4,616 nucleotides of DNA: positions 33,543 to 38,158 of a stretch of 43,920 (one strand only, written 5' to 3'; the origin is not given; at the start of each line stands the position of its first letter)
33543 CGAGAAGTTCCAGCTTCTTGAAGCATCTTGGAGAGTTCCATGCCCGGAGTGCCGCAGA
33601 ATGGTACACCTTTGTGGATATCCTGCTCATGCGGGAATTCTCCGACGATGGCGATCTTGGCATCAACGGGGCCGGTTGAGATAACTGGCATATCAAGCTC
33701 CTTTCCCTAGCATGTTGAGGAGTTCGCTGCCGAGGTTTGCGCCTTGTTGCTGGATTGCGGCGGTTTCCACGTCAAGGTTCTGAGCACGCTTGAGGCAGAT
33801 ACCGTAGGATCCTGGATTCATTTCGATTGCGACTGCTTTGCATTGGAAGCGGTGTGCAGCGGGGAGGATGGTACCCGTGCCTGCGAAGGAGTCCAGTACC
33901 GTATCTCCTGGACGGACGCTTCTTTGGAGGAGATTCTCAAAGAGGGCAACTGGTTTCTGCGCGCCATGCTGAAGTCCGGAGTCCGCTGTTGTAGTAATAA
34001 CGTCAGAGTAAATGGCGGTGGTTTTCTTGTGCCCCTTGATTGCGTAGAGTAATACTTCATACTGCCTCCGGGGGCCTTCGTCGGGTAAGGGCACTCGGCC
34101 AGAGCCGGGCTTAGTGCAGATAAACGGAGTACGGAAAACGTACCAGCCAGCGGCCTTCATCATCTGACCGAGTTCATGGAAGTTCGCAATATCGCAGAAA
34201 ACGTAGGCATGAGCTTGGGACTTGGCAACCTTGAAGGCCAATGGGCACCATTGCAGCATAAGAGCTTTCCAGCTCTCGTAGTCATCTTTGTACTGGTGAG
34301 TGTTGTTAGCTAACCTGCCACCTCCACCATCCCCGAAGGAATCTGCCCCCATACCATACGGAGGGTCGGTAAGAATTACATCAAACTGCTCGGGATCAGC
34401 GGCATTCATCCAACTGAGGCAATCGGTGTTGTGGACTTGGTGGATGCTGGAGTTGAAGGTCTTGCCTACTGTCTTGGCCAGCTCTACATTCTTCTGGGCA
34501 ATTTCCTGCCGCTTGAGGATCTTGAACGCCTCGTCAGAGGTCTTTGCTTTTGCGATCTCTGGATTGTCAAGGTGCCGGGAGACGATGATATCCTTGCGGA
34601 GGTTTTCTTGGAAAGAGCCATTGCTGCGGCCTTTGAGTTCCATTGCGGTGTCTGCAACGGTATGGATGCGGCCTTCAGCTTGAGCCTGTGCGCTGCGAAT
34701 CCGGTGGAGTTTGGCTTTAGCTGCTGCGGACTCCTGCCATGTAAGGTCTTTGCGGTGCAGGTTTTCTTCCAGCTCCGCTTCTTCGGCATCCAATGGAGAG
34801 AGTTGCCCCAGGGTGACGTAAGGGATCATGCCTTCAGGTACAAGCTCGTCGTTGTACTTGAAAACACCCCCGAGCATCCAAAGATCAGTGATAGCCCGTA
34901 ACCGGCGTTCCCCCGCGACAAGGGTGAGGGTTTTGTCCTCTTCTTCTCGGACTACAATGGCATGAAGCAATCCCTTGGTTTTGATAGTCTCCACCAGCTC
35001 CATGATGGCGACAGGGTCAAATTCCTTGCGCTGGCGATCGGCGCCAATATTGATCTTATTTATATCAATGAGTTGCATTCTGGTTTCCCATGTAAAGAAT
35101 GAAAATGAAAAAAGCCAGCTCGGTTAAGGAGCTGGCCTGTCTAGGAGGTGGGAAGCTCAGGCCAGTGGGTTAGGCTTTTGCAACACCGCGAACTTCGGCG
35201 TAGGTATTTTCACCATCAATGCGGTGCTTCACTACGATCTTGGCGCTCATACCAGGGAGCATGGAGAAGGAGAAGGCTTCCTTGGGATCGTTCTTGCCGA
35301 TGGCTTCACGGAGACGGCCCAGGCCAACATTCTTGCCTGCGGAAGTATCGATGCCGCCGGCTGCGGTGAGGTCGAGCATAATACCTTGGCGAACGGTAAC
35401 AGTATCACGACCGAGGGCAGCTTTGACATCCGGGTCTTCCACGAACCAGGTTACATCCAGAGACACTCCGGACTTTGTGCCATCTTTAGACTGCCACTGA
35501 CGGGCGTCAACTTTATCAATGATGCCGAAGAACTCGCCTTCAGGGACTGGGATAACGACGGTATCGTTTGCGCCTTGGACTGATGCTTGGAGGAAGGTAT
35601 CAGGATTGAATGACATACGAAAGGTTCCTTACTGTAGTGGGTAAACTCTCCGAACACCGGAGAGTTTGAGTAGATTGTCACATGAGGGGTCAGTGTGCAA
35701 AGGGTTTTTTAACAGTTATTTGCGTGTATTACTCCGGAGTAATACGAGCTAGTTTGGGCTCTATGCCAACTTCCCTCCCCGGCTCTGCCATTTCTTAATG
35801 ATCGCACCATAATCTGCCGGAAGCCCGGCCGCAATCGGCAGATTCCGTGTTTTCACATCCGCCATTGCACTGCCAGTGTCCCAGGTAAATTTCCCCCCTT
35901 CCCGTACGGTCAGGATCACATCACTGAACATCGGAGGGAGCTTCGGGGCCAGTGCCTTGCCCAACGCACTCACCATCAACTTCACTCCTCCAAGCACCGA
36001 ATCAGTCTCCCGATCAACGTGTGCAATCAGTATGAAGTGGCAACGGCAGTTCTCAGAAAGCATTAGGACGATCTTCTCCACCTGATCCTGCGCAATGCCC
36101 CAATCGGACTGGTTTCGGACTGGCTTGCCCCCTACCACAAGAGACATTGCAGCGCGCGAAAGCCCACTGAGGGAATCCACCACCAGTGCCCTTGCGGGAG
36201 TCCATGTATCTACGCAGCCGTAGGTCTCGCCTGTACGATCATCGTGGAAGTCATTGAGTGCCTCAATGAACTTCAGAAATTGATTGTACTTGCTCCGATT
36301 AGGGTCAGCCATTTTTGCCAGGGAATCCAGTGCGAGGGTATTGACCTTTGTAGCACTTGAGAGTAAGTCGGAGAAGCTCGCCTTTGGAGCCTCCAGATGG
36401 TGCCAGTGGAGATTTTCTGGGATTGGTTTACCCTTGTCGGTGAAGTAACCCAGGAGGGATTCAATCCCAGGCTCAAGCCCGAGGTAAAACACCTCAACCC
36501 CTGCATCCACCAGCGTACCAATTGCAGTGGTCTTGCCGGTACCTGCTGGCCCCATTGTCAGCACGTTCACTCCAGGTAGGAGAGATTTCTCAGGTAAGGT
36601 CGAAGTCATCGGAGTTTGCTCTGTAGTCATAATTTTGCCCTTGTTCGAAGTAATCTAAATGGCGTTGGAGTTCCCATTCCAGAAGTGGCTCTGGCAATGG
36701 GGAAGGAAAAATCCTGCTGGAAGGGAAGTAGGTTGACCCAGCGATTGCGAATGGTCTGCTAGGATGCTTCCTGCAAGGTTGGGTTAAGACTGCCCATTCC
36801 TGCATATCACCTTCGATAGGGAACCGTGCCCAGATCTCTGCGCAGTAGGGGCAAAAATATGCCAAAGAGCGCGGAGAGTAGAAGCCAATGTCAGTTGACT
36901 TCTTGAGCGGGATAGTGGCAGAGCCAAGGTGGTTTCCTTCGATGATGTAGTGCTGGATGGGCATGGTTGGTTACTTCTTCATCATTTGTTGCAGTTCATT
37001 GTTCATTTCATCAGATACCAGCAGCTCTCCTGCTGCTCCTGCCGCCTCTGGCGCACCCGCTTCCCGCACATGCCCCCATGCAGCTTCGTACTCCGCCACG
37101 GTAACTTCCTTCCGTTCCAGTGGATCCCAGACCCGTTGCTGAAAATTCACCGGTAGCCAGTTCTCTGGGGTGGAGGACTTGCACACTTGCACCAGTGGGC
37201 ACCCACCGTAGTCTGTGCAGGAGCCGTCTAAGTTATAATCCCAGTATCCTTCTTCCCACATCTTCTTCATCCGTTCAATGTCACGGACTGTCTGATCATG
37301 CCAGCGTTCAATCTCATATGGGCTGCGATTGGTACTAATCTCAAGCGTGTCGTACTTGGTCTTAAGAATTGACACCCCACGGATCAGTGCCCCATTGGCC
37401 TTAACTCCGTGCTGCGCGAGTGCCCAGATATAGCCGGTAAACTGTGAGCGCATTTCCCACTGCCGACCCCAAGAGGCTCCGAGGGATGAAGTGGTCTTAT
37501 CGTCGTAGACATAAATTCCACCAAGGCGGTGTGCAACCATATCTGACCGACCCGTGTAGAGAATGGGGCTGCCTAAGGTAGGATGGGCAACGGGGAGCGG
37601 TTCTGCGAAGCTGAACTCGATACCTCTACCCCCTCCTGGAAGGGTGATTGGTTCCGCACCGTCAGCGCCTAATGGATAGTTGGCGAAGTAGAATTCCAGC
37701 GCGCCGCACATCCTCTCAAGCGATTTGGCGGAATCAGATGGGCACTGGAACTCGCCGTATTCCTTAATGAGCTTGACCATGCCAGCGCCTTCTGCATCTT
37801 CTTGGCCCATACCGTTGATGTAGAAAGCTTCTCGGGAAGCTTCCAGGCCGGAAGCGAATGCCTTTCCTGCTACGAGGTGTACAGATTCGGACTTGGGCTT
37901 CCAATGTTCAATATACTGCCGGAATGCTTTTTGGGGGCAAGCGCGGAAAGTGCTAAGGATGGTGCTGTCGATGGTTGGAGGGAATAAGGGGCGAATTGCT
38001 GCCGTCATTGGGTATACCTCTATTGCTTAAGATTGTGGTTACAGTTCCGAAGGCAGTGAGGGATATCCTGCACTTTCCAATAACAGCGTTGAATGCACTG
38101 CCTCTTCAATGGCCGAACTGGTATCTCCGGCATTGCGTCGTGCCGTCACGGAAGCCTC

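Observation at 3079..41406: Twelve-copy, strictly intergenic 40-44 bp palindrome family (invariant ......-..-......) marks every module boundary on both arms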

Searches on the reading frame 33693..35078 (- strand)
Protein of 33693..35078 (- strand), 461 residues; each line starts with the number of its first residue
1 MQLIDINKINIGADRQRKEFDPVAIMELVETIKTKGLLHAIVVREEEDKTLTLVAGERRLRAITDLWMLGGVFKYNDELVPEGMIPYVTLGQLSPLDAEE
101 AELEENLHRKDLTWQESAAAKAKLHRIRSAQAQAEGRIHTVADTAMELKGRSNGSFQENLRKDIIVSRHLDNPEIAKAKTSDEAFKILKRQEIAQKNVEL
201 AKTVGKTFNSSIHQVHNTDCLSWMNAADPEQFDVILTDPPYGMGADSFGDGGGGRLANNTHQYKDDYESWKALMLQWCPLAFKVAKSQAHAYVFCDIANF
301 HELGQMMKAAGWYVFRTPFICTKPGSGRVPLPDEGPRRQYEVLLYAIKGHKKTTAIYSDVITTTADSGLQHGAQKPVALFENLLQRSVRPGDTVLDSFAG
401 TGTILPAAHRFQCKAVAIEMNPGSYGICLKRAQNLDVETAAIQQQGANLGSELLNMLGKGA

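Call 7: search_protein_families(library=phrogs, proteins=[window:33693-35078:-])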
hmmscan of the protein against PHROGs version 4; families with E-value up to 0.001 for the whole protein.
window:33693-35078:- (461 aa): 14 families
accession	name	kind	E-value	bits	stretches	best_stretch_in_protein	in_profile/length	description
phrog_67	-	other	2.2e-44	153.6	1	38-439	16-350/743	DNA methyltransferase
phrog_498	-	other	5.2e-27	95.6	1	230-445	221-433/633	DNA methyltransferase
phrog_3264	-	DNA, RNA and nucleotide metabolism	1.7e-19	71.6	1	2-129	50-161/337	ParB-like partition protein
phrog_4715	-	DNA, RNA and nucleotide metabolism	4.9e-13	49.3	1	1-153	147-265/630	ParB-like partition protein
phrog_3008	-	other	3.8e-12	47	1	370-446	149-225/244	DNA methyltransferase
phrog_12047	-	DNA, RNA and nucleotide metabolism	1.9e-11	45.1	1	2-135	1-113/301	ParB-like partition nuclease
phrog_6952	-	other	7.7e-08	33.4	1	370-435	113-178/181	DNA methyltransferase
phrog_6025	-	other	2.4e-07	31.6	1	206-315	5-103/192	DNA methyltransferase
phrog_18293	-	other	3.2e-07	31.3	1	370-434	45-109/119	methyltransferase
phrog_10183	-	other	5.1e-07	29.3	1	390-431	115-156/889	DNA methyltransferase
phrog_3951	-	unknown function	1.9e-06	28.6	1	2-66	19-86/301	-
phrog_6218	-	DNA, RNA and nucleotide metabolism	2.2e-06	28.1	1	23-62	25-65/506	ParB-like partition protein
phrog_23085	-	unknown function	3.8e-06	27.6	1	350-440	23-113/138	-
phrog_16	-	DNA, RNA and nucleotide metabolism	0.00034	19.9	1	261-426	795-903/986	DNA helicase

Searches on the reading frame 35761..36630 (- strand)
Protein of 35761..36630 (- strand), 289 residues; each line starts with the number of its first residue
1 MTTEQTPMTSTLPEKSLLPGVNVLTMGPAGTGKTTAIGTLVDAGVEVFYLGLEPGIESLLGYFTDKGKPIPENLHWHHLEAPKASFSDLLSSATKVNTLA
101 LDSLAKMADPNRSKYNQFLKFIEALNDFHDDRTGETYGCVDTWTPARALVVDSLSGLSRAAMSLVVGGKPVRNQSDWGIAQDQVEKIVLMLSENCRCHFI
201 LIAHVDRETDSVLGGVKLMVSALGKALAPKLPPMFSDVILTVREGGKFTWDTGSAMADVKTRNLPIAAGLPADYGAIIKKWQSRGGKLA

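Call 8: search_protein_families(library=pfam, proteins=[window:35761-36630:-], max_evalue=0.01)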
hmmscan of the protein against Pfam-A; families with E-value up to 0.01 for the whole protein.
window:35761-36630:- (289 aa): 1 family
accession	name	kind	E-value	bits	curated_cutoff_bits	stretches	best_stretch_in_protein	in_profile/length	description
PF13479.12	AAA_24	-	8.8e-12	45.7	27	1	22-242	4-168/195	AAA domain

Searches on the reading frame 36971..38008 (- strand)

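Call 8: search_protein_families(library=pfam, proteins=[window:36971-38008:-], max_evalue=0.01)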
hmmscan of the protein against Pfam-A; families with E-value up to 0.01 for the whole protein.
window:36971-38008:- (345 aa): 1 family
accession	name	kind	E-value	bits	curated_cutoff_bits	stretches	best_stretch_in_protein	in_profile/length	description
PF12705.13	PDDEXK_1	-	1.1e-09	39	22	1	17-277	6-247/247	PD-(D/E)XK nuclease superfamily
